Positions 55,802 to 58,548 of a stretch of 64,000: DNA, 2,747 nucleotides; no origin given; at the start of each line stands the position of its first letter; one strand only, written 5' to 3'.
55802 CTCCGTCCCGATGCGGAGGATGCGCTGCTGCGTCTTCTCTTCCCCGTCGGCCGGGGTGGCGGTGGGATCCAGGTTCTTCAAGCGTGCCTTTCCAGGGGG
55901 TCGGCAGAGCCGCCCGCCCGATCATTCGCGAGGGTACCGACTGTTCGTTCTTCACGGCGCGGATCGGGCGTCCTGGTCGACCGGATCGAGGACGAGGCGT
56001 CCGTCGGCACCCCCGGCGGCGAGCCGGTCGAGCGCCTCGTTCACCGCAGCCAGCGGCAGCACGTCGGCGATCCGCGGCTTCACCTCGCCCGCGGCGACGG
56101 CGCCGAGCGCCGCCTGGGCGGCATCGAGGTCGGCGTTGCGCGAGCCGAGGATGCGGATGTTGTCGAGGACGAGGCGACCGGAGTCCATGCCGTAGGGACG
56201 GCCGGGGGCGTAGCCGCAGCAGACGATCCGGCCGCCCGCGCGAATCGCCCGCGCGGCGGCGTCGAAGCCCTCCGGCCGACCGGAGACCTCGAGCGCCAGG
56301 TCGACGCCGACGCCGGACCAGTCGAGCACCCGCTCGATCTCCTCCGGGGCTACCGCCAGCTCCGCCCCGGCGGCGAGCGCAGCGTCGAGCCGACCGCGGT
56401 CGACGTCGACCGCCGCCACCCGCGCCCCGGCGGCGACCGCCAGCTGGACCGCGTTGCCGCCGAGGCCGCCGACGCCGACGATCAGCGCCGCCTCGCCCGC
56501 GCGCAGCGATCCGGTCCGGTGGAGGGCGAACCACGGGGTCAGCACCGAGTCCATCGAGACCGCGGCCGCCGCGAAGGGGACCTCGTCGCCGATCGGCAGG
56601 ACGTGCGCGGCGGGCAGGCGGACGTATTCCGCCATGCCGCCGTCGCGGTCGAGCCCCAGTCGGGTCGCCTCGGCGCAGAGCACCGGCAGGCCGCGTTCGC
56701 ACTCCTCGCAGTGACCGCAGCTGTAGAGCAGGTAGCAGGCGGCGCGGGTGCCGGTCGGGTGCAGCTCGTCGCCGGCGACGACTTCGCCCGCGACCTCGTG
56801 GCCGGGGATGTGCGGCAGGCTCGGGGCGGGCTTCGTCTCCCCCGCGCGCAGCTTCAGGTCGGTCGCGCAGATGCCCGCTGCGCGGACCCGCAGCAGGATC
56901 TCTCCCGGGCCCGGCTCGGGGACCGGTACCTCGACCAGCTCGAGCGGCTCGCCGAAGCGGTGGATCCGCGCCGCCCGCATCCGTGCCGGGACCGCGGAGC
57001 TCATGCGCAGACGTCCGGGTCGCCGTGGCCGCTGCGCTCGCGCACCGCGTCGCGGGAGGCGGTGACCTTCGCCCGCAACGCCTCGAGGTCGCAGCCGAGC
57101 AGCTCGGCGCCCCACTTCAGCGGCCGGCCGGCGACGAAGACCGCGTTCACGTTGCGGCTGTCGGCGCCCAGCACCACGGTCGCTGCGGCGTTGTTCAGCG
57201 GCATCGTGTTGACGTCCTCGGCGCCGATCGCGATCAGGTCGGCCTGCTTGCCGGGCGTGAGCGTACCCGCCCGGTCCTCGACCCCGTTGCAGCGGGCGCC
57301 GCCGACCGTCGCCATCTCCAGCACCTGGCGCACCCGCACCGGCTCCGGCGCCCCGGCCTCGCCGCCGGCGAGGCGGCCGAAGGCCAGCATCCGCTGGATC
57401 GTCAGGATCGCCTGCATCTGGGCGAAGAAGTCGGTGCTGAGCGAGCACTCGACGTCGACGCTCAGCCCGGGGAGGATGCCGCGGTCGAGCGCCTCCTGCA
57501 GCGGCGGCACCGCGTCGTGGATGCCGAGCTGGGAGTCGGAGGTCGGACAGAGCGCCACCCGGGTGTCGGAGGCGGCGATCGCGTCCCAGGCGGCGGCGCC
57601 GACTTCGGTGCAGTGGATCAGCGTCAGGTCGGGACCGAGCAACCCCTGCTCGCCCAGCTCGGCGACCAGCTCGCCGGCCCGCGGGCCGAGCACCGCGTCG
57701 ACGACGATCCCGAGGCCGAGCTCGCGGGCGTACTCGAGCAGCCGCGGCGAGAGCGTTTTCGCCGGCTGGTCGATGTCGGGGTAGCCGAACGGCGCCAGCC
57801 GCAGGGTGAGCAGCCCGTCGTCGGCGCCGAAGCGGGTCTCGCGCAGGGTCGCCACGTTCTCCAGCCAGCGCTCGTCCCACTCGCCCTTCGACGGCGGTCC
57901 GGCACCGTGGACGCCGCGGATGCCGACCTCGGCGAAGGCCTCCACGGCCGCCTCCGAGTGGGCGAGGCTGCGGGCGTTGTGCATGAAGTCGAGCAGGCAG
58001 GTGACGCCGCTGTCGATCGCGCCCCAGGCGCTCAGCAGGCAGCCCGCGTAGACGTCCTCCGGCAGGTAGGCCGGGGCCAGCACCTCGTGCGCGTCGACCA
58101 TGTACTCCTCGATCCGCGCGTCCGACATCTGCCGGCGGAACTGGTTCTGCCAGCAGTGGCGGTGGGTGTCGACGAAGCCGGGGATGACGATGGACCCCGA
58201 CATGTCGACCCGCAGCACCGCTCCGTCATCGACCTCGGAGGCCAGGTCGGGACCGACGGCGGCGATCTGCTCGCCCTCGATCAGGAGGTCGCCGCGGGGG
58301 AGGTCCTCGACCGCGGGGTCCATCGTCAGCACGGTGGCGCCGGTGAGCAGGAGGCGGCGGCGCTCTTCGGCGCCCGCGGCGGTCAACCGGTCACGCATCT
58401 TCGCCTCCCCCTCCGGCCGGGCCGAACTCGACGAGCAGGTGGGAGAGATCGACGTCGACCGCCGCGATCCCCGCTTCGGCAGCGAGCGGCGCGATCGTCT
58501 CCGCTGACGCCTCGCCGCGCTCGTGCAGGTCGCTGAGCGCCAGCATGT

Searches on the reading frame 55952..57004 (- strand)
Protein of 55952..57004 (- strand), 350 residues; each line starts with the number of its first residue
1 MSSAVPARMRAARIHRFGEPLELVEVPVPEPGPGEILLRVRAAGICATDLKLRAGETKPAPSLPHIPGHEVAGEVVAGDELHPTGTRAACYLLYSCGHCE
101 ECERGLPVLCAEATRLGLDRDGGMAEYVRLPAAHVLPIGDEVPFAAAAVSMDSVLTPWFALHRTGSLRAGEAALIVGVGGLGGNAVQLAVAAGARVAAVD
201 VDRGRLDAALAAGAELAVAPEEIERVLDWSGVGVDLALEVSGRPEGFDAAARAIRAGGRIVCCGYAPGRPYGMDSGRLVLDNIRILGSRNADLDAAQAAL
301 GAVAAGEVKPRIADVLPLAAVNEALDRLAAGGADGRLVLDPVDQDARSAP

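Call 60: search_protein_families(library=pfam, proteins=[window:55952-57004:-], max_evalue=0.0001)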
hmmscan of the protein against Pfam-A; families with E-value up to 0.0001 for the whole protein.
window:55952-57004:- (350 aa): 3 families
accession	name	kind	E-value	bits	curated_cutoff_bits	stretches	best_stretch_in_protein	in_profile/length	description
PF08240.17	ADH_N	-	8.4e-25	87.5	23.5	1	32-139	1-103/104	Alcohol dehydrogenase GroES-like domain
PF00107.32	ADH_zinc_N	-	2.8e-21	76.2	31.8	1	180-292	1-116/129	Zinc-binding dehydrogenase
PF13602.12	ADH_zinc_N_2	-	3.5e-10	41.4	27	1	227-339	16-134/134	Zinc-binding dehydrogenase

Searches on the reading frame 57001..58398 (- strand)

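Call 60: search_protein_families(library=pfam, proteins=[window:57001-58398:-], max_evalue=0.0001)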
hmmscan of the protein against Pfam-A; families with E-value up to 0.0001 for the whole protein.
window:57001-58398:- (465 aa): 2 families
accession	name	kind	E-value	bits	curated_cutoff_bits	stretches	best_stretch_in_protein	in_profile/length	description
PF01979.26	Amidohydro_1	-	4.4e-28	99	25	1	70-425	1-343/345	Amidohydrolase family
PF07969.17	Amidohydro_3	-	3.3e-13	50.4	29.7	1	257-424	308-468/472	Amidohydrolase family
